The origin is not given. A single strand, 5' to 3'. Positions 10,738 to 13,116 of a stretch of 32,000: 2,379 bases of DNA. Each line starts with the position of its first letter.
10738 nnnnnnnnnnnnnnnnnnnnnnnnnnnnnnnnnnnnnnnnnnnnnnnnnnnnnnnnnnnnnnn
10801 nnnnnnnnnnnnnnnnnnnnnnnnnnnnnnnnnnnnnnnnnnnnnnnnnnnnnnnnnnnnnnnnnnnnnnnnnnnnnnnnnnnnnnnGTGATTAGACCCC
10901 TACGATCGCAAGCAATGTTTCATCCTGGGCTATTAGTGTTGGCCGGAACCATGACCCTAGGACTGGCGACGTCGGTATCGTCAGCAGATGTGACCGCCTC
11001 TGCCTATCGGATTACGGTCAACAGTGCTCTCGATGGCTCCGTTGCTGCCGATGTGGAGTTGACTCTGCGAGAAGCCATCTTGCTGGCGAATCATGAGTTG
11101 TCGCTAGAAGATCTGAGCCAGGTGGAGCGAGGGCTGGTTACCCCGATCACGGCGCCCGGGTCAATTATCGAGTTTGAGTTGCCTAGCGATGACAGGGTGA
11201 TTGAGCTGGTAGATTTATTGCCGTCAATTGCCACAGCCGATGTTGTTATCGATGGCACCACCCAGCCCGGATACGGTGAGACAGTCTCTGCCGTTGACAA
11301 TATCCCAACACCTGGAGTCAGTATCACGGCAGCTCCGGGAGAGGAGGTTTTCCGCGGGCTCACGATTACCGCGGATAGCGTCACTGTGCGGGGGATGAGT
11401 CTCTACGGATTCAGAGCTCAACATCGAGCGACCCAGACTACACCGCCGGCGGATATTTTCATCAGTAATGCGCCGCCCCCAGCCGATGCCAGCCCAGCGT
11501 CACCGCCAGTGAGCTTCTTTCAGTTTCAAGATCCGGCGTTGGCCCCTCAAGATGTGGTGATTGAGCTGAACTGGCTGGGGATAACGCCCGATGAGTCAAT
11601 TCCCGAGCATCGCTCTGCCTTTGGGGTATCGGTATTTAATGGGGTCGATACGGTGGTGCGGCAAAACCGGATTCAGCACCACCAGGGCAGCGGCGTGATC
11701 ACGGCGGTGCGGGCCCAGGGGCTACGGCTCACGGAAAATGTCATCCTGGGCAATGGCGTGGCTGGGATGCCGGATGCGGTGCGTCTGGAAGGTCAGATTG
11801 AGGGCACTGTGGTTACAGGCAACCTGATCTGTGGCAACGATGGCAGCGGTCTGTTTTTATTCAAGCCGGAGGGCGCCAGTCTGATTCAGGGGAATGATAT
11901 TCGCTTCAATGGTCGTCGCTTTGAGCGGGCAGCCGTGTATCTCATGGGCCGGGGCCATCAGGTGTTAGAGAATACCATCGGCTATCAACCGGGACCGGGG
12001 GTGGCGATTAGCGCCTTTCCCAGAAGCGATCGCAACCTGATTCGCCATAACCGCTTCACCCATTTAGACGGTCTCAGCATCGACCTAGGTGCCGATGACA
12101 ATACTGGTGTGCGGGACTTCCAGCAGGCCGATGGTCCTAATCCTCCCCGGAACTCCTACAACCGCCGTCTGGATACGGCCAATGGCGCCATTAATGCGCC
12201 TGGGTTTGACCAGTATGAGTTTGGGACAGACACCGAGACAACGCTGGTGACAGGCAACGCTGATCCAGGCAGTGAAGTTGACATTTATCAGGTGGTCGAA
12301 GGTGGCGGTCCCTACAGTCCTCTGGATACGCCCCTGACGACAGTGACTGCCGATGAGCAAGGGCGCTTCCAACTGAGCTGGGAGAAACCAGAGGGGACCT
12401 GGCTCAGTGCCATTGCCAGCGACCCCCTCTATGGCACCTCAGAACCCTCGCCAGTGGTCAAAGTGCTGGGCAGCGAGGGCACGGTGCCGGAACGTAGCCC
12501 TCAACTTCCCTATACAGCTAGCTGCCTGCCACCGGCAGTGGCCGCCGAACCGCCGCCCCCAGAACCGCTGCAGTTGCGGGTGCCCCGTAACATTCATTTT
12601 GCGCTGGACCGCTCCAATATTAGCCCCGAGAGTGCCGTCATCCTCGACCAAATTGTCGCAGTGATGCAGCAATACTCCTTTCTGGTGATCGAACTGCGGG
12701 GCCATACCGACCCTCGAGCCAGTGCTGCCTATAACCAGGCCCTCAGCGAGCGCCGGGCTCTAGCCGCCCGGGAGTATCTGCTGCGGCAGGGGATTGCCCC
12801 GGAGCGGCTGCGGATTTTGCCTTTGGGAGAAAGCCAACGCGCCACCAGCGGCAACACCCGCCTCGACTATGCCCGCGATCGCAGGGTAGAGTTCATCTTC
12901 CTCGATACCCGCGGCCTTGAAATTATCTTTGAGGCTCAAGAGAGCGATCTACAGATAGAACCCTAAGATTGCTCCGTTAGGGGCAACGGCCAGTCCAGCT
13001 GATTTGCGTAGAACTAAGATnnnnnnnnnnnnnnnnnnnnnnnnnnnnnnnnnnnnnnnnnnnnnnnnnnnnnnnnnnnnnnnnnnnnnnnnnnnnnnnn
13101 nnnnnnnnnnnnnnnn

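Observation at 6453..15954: Four-gene operon of secreted DUF11 / giant beta-barrel / beta-helix-OmpA proteins: candidate undescribed surface-fibre assembly system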

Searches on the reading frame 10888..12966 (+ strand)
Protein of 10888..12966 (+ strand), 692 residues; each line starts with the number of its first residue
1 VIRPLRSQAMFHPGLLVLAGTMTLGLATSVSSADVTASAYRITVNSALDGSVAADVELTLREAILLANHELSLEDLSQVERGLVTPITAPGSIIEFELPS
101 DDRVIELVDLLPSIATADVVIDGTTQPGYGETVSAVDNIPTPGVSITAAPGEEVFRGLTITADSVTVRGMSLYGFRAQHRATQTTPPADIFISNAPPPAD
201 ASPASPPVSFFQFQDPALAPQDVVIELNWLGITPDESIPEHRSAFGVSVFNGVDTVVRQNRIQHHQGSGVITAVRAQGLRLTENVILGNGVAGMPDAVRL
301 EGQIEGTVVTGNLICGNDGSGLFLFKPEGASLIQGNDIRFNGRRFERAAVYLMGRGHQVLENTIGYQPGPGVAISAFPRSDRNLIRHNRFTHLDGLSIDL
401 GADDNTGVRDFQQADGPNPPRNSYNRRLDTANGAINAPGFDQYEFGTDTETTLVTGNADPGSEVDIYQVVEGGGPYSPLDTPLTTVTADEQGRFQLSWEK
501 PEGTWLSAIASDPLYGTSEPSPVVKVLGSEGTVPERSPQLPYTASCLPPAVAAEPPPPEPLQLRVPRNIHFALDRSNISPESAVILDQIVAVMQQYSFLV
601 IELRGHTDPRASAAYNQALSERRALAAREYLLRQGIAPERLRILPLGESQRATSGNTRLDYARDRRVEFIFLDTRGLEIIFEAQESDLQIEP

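Call 5: search_protein_families(library=pfam, proteins=[window:10888-12966:+], max_evalue=0.01)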
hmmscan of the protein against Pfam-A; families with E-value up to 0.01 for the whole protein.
window:10888-12966:+ (692 aa): 4 families
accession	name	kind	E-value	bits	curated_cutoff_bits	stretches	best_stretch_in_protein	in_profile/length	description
PF00691.25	OmpA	-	2.3e-16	60.4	27.2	1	571-663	2-96/98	OmpA family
PF13229.12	Beta_helix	-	6e-08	32.9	25.9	1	241-336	66-156/158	Right handed beta helix region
PF05048.19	NosD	-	8e-05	22.6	23.6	1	281-390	70-169/212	Periplasmic copper-binding protein (NosD)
PF17936.7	Big_6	-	0.00013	22.6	27.6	1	449-523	12-79/83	Bacterial Ig domain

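Call 6: search_protein_families(library=ncbifam, proteins=[window:10888-12966:+], max_evalue=0.01)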
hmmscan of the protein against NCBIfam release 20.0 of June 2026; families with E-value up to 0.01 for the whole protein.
window:10888-12966:+ (692 aa): 33 families (the best 25 are shown)
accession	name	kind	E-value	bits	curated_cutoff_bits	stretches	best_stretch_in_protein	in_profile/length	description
NF053611.1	YiaD_Gzip_OmpA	equivalog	3.1e-25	89.1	175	1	560-669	95-204/206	YiaD family glycine zipper/OmpA-like lipoprotein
NF053607.1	CHU_0125_OmpA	equivalog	3.2e-23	82.1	620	1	566-672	530-637/639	CHU_0125 family OmpA-like outer membrane integrity protein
TIGR02802.1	Pal_lipo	equivalog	8.3e-20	70.8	125.35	1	569-670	2-103/104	peptidoglycan-associated lipoprotein Pal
NF053612.1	anchor_PA1041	equivalog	2.2e-19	70.4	250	1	552-669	116-233/236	PA1041 family peptidoglycan-binding anchor lipoprotein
NF045787.1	OmpABordt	equivalog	2.4e-18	66.5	200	1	561-674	79-192/194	outer membrane protein OmpA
TIGR03789.1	pdsO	hypoth_equivalog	8.2e-18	65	152.2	1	567-667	139-239/243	sortase-associated OmpA-like protein PdsO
NF052230.1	T9SS_PorE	exception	1.5e-17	63.2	600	1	567-650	515-598/648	PorE family type IX secretion system protein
NF033763.1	exchanger_TraB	exception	1.8e-17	62.5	700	1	568-671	393-497/522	outer membrane exchange protein TraB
NF053585.1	OMP_LP_YfiB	equivalog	1.2e-13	51.3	128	1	563-670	52-159/163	outer membrane lipoprotein YfiB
NF053613.1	OMP_toxin_LptF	equivalog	1.9e-12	47.4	400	1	568-669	142-243/256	lipotoxin F family OmpA-related lipoprotein LptF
NF008067.1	PRK10802.1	equivalog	1.9e-12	47.4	261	1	568-669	68-169/171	peptidoglycan-associated lipoprotein Pal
NF007804.1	PRK10510.1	equivalog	3.3e-11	43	307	1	562-669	107-214/219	OmpA family lipoprotein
NF008071.1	PRK10808.1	equivalog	2.4e-08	33.7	277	1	559-657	223-323/358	porin OmpA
TIGR03350.1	type_VI_ompA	equivalog_domain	3.4e-08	33.5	139.8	1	567-669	30-135/137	type VI secretion system protein TssL, long form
NF006543.0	PRK09039.1-2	equivalog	1e-07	32.1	305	1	585-671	257-347/350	peptidoglycan -binding protein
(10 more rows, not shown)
